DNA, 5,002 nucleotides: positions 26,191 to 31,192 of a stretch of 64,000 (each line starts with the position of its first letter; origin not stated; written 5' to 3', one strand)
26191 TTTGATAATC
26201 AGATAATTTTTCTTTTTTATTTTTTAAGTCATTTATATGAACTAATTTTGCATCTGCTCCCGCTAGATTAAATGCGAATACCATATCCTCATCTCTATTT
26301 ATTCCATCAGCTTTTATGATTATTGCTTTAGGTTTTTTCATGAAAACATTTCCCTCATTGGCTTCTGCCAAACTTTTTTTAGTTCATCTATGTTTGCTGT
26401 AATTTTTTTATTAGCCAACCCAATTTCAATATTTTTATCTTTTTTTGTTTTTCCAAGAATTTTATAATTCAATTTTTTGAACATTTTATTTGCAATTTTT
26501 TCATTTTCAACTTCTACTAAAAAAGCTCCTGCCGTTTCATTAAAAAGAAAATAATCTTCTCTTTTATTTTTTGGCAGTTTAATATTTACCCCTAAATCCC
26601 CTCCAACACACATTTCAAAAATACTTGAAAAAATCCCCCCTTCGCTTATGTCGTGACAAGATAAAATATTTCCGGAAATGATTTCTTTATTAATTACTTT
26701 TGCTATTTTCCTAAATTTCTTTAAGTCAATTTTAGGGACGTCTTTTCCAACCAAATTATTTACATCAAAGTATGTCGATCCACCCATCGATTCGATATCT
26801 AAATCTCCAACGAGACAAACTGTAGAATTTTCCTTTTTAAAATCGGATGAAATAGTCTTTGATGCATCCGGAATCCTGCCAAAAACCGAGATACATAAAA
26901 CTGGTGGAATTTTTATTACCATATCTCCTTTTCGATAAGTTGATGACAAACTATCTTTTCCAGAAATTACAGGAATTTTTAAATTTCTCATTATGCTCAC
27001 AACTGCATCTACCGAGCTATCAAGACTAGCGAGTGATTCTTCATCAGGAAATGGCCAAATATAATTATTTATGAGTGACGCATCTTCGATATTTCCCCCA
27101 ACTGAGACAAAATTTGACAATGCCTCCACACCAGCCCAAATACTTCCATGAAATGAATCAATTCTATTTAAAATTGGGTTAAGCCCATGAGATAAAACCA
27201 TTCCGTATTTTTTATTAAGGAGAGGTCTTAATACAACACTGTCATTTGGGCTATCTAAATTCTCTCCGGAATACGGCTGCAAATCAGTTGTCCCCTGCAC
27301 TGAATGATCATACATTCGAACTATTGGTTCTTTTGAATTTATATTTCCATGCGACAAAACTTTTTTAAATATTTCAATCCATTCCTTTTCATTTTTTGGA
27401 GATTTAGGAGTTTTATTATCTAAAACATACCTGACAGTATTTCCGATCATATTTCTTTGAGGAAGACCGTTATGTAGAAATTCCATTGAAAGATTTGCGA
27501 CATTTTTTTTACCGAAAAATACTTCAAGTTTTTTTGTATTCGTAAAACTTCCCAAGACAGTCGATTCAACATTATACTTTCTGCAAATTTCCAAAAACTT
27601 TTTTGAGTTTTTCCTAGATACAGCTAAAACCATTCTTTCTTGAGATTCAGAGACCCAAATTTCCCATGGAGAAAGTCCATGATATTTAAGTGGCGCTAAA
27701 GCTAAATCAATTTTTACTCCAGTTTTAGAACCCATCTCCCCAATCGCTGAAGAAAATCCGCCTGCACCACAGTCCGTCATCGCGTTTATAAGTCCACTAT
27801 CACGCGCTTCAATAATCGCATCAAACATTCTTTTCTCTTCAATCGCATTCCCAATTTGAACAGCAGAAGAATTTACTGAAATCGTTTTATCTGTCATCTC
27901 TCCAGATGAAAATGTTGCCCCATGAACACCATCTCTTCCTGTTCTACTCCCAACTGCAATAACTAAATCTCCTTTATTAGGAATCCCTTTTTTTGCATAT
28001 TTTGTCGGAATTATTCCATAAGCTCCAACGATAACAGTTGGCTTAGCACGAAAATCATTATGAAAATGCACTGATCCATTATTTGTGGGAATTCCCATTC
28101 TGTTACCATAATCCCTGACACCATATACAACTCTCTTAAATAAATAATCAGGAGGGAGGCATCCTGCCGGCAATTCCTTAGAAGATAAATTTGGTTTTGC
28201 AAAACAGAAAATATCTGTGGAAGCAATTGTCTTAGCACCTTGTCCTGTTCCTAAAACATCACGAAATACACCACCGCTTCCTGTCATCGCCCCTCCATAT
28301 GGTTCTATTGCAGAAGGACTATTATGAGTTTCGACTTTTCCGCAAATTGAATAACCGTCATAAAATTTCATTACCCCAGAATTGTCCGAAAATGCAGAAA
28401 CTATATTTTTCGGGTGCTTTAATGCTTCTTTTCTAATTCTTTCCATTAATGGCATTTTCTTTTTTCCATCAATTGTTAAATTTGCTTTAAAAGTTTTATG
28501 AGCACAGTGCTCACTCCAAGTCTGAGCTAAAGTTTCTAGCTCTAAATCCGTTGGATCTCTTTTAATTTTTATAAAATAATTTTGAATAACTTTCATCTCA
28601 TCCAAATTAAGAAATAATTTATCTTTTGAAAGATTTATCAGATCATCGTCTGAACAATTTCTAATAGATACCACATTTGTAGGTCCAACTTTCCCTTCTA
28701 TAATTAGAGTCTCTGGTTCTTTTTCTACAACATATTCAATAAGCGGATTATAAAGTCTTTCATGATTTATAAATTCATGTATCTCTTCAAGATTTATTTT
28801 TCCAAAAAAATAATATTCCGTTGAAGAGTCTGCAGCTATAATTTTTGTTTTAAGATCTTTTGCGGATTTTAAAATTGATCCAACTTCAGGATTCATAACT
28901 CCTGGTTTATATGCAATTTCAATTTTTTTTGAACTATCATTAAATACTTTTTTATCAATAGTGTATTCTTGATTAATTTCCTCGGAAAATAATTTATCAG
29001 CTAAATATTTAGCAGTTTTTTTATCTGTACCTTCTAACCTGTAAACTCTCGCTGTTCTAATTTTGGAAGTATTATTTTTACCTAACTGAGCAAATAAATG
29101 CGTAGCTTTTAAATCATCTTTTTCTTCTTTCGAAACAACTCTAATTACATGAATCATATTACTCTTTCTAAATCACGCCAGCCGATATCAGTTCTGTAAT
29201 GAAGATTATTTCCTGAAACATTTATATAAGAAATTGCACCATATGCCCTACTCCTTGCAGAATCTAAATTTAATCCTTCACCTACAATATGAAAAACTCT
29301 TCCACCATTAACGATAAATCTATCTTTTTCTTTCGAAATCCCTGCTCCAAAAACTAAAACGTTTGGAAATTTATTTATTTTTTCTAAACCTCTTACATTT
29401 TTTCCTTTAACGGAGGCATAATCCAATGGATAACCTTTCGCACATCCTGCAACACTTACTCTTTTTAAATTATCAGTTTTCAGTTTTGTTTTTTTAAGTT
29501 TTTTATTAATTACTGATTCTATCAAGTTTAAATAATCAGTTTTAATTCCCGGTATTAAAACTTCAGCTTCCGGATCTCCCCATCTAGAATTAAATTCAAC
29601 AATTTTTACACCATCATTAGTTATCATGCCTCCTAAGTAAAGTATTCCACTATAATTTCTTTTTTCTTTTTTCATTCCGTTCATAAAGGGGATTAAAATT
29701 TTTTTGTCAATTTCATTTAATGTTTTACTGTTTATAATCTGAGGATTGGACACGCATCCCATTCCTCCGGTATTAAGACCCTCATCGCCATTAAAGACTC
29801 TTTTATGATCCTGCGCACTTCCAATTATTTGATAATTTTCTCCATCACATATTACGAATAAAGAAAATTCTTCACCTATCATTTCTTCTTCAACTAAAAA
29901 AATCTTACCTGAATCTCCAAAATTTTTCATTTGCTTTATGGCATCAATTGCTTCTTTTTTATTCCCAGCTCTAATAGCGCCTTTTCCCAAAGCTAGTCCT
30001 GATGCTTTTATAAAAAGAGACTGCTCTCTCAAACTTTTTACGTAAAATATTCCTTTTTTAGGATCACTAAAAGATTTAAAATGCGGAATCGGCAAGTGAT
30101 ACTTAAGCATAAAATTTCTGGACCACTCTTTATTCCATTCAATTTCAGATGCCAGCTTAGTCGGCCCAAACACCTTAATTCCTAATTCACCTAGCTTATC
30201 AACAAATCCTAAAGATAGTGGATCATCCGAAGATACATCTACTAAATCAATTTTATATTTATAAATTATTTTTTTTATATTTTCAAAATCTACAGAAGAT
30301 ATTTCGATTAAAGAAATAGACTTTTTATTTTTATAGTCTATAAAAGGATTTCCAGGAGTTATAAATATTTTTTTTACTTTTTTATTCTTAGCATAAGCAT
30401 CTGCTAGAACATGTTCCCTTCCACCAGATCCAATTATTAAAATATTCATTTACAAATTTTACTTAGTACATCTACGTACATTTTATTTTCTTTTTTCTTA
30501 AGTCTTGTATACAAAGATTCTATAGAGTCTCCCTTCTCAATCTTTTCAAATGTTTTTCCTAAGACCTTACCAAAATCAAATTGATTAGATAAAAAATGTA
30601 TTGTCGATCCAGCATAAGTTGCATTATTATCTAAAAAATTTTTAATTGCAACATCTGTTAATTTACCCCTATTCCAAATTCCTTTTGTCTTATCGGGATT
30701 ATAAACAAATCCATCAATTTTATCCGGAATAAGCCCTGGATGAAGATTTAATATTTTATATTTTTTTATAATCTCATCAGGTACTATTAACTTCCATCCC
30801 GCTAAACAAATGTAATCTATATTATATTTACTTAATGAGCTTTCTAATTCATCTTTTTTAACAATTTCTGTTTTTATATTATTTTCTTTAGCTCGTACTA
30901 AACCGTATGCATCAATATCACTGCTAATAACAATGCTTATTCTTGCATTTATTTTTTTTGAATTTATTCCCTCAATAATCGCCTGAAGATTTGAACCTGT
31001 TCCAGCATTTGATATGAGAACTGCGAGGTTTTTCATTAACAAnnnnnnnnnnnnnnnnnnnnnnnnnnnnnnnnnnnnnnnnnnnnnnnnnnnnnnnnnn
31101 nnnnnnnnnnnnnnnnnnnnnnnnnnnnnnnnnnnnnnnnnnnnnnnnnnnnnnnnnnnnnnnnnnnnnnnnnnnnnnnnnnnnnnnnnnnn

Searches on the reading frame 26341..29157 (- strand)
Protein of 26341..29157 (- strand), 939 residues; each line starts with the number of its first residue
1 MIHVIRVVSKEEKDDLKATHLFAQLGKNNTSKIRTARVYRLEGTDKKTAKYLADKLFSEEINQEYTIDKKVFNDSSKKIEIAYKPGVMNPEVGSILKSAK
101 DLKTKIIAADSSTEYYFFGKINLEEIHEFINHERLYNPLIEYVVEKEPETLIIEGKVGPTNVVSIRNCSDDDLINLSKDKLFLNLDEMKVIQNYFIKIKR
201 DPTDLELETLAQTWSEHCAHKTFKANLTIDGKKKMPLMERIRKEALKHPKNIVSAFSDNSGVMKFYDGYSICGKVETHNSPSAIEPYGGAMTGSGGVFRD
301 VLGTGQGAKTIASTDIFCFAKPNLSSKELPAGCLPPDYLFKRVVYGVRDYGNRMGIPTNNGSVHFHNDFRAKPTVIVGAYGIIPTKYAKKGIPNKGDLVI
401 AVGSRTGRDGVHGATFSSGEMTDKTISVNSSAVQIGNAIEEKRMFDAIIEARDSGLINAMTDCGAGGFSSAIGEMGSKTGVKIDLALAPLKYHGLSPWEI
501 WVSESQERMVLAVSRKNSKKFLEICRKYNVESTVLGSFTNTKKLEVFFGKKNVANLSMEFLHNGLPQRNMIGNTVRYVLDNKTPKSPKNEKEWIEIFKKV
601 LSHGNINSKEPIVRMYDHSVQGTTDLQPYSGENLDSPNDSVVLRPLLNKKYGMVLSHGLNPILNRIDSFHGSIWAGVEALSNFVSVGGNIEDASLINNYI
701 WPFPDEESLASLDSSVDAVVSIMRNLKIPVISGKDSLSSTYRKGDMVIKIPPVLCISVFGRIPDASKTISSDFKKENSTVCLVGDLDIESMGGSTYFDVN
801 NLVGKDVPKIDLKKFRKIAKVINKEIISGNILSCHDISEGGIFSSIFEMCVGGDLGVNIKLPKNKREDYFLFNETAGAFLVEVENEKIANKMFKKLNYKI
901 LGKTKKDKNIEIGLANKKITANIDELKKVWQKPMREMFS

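Call 66: search_protein_families(library=pfam, proteins=[window:26341-29157:-], max_evalue=0.001)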
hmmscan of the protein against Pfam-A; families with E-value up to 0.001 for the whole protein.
window:26341-29157:- (939 aa): 4 families
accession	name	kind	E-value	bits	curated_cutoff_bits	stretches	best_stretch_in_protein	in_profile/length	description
PF02769.27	AIRS_C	-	9.3e-47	159.5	23.1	2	395-547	2-154/156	AIR synthase related protein, C-terminal domain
PF18072.6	FGAR-AT_linker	-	2.5e-17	63.6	26.6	1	179-221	8-50/50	Formylglycinamide ribonucleotide amidotransferase linker domain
PF00586.29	AIRS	-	5.6e-16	59.4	24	1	258-383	2-112/112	AIR synthase related protein, N-terminal domain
PF22689.1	FGAR-AT_PurM_N-like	-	1.1e-05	25.7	27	1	609-759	2-158/160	FGAR-AT PurM_N-like domain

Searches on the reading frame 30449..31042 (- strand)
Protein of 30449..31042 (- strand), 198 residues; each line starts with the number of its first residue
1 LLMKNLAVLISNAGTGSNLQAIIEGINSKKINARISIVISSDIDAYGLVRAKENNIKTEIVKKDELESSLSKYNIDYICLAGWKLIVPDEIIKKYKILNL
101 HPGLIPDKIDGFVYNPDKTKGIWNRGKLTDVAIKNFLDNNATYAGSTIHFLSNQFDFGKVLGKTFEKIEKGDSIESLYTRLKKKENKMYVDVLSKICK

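Call 66: search_protein_families(library=pfam, proteins=[window:30449-31042:-], max_evalue=0.001)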
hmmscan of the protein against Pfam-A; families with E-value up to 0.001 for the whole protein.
window:30449-31042:- (198 aa): 1 family
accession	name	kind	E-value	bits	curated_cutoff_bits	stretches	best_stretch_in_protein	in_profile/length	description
PF00551.24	Formyl_trans_N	-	1.4e-27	97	26.1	1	5-193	2-181/181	Formyl transferase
